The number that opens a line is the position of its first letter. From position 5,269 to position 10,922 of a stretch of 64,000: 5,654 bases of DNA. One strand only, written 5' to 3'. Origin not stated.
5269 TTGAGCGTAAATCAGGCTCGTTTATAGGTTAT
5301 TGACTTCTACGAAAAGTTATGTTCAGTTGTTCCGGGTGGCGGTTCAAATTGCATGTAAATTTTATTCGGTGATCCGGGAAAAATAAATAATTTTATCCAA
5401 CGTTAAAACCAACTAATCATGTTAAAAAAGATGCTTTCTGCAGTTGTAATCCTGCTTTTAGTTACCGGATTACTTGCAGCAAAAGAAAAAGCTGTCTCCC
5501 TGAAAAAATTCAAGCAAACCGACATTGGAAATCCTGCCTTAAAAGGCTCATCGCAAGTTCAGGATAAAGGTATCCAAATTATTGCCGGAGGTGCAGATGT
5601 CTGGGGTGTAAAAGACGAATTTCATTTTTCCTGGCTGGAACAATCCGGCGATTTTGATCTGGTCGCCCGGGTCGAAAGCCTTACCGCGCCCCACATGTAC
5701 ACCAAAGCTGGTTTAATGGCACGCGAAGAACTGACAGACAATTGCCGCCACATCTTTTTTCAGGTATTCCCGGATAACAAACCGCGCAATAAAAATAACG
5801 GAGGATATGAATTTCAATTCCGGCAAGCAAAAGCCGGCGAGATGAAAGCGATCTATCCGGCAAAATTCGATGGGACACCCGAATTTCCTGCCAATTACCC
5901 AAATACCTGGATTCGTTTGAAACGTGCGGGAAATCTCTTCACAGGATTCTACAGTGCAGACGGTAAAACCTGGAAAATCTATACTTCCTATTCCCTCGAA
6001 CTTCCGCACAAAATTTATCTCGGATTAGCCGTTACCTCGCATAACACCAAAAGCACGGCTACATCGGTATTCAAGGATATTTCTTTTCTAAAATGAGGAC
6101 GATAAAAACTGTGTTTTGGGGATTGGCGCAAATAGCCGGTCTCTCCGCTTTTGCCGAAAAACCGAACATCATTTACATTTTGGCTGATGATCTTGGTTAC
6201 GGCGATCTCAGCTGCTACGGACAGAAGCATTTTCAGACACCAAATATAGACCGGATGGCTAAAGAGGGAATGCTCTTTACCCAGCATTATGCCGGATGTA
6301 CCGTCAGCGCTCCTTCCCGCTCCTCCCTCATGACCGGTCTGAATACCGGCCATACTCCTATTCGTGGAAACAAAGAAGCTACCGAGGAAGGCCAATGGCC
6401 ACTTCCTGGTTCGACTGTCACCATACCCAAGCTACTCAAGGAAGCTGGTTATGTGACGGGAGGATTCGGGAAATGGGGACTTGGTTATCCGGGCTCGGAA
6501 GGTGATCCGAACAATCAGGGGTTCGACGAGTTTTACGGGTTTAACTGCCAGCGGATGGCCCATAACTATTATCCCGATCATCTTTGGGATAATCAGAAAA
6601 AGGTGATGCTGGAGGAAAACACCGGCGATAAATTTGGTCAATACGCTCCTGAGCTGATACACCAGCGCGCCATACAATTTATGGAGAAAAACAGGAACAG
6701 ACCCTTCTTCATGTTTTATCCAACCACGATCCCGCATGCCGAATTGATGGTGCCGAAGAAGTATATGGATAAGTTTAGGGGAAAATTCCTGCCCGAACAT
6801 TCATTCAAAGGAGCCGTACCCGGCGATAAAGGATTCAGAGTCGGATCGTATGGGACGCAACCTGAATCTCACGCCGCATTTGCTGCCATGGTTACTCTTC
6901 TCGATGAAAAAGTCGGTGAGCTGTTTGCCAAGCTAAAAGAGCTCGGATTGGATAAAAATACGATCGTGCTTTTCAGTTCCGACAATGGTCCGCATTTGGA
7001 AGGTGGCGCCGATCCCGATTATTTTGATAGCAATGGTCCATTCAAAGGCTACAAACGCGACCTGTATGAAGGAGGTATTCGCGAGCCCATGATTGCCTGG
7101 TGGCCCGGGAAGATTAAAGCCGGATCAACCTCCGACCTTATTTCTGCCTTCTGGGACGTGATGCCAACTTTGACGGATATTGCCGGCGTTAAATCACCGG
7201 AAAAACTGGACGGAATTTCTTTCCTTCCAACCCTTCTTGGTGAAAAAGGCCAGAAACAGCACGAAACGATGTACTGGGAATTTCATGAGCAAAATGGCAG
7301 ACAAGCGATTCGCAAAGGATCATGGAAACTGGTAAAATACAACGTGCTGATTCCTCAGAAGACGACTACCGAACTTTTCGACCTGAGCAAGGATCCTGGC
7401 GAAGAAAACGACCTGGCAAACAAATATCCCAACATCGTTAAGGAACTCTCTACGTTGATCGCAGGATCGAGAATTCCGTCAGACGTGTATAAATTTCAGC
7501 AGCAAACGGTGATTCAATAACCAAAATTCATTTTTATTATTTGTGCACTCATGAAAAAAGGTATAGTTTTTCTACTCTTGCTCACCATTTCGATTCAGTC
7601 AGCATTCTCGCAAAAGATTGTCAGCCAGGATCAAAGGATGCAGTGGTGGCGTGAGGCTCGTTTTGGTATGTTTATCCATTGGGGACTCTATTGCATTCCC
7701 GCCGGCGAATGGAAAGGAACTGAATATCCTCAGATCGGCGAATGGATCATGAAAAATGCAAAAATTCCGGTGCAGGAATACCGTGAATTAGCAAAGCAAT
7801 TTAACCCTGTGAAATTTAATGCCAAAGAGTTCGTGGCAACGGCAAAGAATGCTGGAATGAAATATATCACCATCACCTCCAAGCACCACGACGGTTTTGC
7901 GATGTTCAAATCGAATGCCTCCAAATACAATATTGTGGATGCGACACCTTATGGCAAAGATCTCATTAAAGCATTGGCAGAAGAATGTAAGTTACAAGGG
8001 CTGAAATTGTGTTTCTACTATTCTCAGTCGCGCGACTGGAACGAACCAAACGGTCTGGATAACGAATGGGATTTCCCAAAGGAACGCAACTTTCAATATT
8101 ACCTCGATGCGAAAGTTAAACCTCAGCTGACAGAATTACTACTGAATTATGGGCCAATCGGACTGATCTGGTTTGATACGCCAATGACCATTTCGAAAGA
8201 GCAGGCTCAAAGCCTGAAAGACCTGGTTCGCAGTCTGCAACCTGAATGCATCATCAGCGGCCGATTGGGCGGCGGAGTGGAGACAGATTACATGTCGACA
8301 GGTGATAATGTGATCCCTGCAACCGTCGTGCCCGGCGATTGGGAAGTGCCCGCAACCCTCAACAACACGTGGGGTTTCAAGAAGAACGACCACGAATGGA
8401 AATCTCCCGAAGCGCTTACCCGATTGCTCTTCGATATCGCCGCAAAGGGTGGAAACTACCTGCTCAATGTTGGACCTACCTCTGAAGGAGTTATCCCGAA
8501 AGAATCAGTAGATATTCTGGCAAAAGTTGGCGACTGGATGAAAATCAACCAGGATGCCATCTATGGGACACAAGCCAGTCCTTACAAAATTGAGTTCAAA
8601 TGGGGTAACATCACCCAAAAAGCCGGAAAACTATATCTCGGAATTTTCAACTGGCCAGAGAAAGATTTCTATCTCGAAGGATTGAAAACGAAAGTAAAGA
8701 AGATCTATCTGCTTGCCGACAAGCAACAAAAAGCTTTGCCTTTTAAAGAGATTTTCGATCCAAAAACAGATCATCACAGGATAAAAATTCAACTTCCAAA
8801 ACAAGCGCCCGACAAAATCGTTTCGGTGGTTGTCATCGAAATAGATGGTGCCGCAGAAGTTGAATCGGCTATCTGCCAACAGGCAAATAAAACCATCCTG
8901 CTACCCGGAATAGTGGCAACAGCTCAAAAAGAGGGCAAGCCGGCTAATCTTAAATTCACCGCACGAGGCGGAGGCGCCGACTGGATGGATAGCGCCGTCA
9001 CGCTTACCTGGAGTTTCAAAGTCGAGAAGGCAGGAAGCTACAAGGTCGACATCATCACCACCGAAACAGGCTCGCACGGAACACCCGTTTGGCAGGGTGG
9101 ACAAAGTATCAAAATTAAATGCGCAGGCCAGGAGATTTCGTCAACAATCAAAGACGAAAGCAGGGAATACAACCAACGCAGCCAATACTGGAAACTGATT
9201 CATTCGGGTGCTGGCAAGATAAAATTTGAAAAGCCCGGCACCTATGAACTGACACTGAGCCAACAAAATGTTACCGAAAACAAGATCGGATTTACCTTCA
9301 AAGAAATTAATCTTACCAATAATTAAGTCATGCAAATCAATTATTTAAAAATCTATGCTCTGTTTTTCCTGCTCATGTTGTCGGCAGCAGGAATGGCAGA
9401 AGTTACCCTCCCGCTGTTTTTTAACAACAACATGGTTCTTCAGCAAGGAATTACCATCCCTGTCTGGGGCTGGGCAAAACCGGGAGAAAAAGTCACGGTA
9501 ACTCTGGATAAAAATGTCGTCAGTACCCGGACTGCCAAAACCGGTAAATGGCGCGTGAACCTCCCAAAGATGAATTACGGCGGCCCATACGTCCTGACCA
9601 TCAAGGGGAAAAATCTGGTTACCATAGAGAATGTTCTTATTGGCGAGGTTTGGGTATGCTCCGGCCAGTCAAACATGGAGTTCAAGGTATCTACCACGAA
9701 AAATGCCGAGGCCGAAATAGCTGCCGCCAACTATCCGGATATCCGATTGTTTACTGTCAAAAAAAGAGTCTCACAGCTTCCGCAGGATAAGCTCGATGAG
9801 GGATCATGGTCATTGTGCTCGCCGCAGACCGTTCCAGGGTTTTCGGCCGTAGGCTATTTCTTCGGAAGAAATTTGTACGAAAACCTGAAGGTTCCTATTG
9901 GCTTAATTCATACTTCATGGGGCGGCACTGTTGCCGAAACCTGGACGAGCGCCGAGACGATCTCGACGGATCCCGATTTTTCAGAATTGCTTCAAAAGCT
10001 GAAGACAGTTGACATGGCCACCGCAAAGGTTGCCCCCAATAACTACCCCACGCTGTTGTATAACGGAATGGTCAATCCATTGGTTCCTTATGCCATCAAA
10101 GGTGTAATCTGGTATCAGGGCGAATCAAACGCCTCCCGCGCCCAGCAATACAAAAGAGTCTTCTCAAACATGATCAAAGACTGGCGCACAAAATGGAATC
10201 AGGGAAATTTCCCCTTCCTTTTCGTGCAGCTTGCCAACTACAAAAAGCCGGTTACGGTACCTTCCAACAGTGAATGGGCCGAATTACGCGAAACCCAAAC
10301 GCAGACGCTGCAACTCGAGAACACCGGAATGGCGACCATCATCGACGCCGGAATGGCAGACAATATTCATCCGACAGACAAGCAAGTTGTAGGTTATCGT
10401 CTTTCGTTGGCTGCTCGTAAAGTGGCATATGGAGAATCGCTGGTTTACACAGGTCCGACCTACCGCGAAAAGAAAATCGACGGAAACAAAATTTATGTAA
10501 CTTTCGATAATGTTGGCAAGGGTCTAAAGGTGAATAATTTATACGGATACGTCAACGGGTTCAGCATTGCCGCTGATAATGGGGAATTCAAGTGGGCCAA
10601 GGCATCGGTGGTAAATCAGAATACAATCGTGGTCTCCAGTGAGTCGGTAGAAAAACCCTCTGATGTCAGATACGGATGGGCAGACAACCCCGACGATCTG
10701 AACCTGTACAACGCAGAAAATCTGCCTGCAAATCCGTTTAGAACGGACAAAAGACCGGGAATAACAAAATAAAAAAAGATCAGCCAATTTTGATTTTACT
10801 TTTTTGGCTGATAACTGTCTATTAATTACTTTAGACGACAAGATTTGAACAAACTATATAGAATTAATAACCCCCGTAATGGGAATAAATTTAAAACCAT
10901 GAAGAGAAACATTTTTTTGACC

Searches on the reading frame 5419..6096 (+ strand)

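Call 28: search_protein_families(library=pfam, proteins=[window:5419-6096:+], max_evalue=0.0001)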
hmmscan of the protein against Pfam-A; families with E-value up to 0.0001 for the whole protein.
window:5419-6096:+ (225 aa): 1 family
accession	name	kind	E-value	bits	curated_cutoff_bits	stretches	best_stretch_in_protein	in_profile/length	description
PF07081.18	DUF1349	-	4.1e-07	30.3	32.4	1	58-222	23-175/179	Protein of unknown function (DUF1349)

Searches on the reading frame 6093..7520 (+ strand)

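Call 28: search_protein_families(library=pfam, proteins=[window:6093-7520:+], max_evalue=0.0001)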
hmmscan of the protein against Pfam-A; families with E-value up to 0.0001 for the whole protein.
window:6093-7520:+ (475 aa): 3 families
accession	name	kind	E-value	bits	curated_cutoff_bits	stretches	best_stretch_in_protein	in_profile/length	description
PF00884.28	Sulfatase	-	4.7e-66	223.6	25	1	24-366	1-301/301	Sulfatase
PF16347.10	SGSH_C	-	2.6e-21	76.8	29.3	1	321-454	8-146/154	N-sulphoglucosamine sulphohydrolase, C-terminal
PF01663.27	Phosphodiest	-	9.2e-10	39.1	23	0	46-94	18-66/342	Type I phosphodiesterase / nucleotide pyrophosphatase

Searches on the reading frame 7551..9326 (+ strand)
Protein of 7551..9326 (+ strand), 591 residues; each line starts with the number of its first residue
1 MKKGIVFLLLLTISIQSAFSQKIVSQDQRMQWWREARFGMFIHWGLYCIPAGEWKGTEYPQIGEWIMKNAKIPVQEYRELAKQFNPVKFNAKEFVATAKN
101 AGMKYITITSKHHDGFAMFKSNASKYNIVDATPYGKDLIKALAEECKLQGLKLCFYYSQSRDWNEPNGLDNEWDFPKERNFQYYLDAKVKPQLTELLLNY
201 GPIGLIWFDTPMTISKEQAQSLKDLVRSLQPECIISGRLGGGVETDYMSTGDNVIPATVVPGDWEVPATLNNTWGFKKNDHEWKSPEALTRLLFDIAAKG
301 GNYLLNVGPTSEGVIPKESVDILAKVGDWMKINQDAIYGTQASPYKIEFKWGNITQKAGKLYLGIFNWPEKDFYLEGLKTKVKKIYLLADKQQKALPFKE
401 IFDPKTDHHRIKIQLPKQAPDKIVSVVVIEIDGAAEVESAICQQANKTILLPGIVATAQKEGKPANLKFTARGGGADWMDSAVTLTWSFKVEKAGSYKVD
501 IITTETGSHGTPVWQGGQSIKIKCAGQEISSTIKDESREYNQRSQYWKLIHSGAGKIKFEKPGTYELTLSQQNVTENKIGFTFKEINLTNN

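Call 3: search_protein_families(library=pfam, proteins=[window:7551-9326:+], max_evalue=0.01)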
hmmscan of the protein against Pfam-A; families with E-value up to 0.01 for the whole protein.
window:7551-9326:+ (591 aa): 2 families
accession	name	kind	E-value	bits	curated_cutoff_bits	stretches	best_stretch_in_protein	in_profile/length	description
PF01120.23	Alpha_L_fucos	-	4.8e-87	293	25.2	1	19-334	14-344/345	Alpha-L-fucosidase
PF14871.12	GHL6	-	0.0013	19.3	35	1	90-163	1-68/132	Hypothetical glycosyl hydrolase 6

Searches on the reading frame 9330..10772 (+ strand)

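Call 3: search_protein_families(library=pfam, proteins=[window:9330-10772:+], max_evalue=0.01)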
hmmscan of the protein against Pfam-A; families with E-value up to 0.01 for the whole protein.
window:9330-10772:+ (480 aa): 1 family
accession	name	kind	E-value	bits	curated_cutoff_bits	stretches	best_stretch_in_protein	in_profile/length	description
PF03629.24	SASA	-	5e-24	85.6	24.8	1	106-351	3-211/226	Carbohydrate esterase, sialic acid-specific acetylesterase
